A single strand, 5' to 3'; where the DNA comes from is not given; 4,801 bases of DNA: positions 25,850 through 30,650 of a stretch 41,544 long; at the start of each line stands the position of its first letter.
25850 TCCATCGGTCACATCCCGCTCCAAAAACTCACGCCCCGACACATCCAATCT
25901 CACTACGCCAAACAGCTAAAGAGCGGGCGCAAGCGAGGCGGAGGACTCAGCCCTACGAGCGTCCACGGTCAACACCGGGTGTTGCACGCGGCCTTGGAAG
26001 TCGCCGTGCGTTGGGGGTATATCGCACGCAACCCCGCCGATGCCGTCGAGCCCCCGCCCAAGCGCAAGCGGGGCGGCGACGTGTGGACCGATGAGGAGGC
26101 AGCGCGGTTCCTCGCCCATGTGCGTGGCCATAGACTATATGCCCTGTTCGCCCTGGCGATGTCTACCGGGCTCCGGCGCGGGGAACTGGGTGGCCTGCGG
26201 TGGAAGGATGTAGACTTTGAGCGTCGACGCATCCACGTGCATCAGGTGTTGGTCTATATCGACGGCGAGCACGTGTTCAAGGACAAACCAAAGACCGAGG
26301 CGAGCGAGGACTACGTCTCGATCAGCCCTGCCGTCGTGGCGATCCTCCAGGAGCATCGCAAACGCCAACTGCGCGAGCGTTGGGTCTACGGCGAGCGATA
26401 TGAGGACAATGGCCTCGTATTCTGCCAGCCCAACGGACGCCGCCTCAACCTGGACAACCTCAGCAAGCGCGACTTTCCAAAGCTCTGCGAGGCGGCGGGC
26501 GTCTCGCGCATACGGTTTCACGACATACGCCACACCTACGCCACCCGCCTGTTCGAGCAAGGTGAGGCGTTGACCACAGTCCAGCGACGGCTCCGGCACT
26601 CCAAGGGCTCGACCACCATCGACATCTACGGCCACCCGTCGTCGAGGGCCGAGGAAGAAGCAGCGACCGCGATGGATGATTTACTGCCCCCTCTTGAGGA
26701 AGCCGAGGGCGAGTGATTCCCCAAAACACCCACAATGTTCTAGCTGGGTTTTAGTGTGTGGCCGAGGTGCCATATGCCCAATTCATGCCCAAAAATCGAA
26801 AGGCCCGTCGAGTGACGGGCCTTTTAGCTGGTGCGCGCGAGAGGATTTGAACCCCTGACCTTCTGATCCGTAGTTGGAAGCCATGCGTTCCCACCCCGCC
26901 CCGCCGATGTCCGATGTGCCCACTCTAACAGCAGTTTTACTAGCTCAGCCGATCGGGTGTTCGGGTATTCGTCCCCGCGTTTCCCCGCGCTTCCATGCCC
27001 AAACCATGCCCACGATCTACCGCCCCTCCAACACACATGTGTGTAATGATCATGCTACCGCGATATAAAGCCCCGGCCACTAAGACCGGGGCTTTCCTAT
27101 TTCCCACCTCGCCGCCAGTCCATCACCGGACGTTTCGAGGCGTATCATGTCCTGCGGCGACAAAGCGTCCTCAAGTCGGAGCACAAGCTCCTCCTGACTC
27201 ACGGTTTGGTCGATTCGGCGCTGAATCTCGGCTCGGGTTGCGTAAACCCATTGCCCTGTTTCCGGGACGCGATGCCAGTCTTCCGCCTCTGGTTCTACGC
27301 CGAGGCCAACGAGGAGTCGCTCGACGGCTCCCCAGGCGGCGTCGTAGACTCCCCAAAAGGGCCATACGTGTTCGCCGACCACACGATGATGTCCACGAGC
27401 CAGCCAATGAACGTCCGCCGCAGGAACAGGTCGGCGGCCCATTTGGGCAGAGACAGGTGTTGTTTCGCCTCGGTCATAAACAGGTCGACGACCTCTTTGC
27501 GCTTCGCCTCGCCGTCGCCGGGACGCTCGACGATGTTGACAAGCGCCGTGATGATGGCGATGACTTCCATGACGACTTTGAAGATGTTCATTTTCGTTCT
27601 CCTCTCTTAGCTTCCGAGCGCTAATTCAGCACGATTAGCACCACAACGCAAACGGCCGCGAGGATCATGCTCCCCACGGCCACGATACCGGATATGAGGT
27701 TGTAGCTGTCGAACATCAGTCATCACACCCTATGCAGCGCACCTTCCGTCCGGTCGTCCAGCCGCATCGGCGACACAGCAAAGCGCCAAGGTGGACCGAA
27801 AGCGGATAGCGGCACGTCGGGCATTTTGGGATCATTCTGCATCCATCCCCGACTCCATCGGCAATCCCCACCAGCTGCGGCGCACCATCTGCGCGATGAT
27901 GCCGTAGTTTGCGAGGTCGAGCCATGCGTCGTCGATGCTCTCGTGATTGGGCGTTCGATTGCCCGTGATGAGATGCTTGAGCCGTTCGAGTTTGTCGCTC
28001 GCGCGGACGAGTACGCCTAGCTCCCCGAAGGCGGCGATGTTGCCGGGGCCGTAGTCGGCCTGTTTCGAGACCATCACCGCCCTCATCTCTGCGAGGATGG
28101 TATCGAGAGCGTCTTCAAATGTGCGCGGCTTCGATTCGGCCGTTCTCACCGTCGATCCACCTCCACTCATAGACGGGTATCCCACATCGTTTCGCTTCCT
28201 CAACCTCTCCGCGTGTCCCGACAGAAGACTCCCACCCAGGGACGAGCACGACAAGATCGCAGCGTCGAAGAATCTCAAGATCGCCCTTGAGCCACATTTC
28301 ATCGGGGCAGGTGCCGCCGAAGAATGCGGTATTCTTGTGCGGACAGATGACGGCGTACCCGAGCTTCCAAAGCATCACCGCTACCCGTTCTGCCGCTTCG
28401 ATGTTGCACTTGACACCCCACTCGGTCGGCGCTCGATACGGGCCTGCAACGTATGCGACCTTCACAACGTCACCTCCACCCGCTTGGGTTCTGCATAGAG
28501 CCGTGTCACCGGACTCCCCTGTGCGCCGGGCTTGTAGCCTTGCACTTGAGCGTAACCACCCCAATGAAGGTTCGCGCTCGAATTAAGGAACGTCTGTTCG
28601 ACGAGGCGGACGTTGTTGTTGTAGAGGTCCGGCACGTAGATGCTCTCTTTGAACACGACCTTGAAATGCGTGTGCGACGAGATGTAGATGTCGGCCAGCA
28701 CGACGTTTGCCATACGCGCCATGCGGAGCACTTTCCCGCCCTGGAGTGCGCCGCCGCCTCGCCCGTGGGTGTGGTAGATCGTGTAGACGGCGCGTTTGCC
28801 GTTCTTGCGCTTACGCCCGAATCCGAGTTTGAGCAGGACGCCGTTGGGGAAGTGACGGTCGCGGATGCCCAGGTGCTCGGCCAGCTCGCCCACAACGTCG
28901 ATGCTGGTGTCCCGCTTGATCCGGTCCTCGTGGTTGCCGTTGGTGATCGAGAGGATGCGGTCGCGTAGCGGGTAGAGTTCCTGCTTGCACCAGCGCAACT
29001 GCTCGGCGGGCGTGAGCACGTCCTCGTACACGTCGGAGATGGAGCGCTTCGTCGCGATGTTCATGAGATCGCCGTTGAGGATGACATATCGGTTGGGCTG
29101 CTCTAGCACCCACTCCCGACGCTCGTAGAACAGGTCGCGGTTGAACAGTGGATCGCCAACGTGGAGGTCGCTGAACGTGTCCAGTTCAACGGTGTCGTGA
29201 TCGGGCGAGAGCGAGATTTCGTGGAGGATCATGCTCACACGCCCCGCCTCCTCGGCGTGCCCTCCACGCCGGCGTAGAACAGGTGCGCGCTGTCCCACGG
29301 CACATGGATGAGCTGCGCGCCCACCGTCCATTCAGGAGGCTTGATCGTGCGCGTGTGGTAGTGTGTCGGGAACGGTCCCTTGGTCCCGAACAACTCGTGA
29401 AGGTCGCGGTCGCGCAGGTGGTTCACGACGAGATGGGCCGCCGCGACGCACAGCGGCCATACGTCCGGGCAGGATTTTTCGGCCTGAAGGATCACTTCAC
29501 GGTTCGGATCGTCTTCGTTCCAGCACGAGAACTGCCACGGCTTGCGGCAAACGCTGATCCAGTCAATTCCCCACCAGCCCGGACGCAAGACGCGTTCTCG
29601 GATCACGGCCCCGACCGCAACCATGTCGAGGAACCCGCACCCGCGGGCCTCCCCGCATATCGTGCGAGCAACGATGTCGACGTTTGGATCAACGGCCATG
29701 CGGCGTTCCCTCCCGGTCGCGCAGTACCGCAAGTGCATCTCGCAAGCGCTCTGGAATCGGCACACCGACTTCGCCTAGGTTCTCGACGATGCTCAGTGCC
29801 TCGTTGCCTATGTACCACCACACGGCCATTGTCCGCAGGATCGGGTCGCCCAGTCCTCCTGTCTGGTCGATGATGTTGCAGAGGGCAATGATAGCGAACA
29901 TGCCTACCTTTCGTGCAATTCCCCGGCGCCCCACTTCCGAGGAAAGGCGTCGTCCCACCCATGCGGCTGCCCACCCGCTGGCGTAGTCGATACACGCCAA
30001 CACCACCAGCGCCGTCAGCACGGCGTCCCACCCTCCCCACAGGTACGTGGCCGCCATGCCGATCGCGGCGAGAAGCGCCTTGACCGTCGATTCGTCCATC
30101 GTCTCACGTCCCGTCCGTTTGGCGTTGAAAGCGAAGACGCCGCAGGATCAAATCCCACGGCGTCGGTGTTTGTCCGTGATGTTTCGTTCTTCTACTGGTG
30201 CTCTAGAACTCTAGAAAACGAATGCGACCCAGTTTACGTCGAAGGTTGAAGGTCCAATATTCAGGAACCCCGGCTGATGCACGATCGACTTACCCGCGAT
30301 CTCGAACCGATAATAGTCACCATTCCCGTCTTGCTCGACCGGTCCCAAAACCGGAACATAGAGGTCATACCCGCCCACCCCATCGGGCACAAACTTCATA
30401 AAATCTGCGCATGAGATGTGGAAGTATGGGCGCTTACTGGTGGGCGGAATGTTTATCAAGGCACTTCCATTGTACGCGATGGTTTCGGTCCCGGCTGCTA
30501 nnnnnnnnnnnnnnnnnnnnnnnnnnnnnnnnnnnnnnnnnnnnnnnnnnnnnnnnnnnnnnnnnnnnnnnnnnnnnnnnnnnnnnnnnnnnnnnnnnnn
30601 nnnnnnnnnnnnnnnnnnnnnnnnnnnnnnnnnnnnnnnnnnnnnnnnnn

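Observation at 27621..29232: Translationally coupled nucleotide-metabolism trio plus mini-proteins placed after the lysis cassette, next to attP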

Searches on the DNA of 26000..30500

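Call 74: search_rna_families(source=window, start=26000, end=30500, threshold=evalue, max_evalue=1)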
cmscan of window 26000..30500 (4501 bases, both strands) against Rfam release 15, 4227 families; matches with E-value up to 1: 1.
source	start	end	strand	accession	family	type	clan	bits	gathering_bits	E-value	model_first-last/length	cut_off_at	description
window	27059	27129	-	RF02657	sot2652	Gene; sRNA;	-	19.5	61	0.37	99-170/187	no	Sense overlapping transcript RNA 2652 (sot)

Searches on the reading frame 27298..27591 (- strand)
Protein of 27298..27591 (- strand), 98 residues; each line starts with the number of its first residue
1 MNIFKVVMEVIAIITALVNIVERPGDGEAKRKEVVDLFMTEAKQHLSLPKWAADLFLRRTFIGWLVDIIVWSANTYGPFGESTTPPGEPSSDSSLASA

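Call 6: search_protein_families(library=pfam, proteins=[window:27298-27591:-], max_evalue=0.1)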
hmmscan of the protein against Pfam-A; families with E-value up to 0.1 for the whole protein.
window:27298-27591:- (98 aa): 0 families

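Call 7: search_protein_families(library=phrogs, proteins=[window:27298-27591:-], max_evalue=0.01)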
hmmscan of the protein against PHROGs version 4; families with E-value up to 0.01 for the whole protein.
window:27298-27591:- (98 aa): 0 families

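Call 79: search_protein_families(library=padloc, proteins=[window:27298-27591:-], max_evalue=0.1)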
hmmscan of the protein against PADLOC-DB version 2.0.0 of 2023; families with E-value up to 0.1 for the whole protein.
window:27298-27591:- (98 aa): 0 families

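Call 80: search_protein_families(library=ncbifam, proteins=[window:27298-27591:-], max_evalue=0.1)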
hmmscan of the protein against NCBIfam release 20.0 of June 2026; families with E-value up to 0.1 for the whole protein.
window:27298-27591:- (98 aa): 0 families

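Call 100: search_dna_similar(query=window:27298-27591:-, collection=phages, mode=protein, max_rows=20, max_evalue=0.01)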
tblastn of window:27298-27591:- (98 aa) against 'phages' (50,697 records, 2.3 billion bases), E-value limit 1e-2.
No match.

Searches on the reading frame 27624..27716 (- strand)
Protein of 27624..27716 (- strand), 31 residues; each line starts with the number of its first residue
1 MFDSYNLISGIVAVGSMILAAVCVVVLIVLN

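Call 6: search_protein_families(library=pfam, proteins=[window:27624-27716:-], max_evalue=0.1)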
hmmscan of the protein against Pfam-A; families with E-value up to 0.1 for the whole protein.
window:27624-27716:- (31 aa): 1 family
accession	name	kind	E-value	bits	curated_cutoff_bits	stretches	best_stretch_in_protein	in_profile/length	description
PF17247.7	DUF5316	-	0.075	13.3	28.7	1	7-25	7-25/74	Family of unknown function (DUF5316)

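Call 7: search_protein_families(library=phrogs, proteins=[window:27624-27716:-], max_evalue=0.01)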
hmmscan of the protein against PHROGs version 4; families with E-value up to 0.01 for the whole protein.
window:27624-27716:- (31 aa): 0 families

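Call 79: search_protein_families(library=padloc, proteins=[window:27624-27716:-], max_evalue=0.1)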
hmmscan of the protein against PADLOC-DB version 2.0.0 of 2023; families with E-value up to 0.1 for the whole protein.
window:27624-27716:- (31 aa): 0 families

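Call 80: search_protein_families(library=ncbifam, proteins=[window:27624-27716:-], max_evalue=0.1)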
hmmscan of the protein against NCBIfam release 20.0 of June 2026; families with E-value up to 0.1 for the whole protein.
window:27624-27716:- (31 aa): 0 families

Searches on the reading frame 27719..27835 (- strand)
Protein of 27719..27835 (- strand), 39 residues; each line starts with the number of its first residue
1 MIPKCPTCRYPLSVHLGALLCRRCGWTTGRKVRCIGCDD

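Call 6: search_protein_families(library=pfam, proteins=[window:27719-27835:-], max_evalue=0.1)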
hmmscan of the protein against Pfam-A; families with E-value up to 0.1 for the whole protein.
window:27719-27835:- (39 aa): 4 families
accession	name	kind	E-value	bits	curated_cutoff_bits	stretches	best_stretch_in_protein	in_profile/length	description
PF18319.7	Zn_ribbon_PriA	-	0.0051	17.2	26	1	5-27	1-25/27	PriA DNA helicase Cys-rich region (CRR) domain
PF12773.13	DZR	-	0.0076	16.8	27.3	1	5-38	1-31/45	Double zinc ribbon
PF07191.17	Zn_ribbon_6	-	0.018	15.4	25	1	4-38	2-36/67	Double zinc ribbon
PF03966.22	Trm112p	-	0.073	13.5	22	1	4-25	9-32/40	Trm112p-like protein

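Call 7: search_protein_families(library=phrogs, proteins=[window:27719-27835:-], max_evalue=0.01)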
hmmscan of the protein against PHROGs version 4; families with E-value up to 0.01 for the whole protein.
window:27719-27835:- (39 aa): 1 family
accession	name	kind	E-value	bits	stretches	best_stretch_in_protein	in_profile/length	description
phrog_9188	-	unknown function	0.0099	17.1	0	4-28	40-64/70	-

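Call 79: search_protein_families(library=padloc, proteins=[window:27719-27835:-], max_evalue=0.1)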
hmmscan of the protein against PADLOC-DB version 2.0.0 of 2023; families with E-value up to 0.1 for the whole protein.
window:27719-27835:- (39 aa): 0 families

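Call 80: search_protein_families(library=ncbifam, proteins=[window:27719-27835:-], max_evalue=0.1)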
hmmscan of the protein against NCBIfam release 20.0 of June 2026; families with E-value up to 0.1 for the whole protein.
window:27719-27835:- (39 aa): 5 families
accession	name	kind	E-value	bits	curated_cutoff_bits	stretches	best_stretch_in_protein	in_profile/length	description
NF034126.3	PRK09521.1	equivalog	0.00055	19.8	90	1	4-32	146-174/180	exosome complex RNA-binding protein Csl4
NF047723.1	TransFacS4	equivalog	0.044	14.3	120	1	5-31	4-30/90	transcription factor S4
NF004069.0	PRK05580.2-1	equivalog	0.056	11.9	767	1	4-38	342-378/612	primosomal protein N'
TIGR00595.1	priA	equivalog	0.073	11.6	230.35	1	2-38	225-263/509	replication restart helicase PriA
NF006417.0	PRK08665.1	equivalog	0.086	11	961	1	4-28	733-757/759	vitamin B12-dependent ribonucleotide reductase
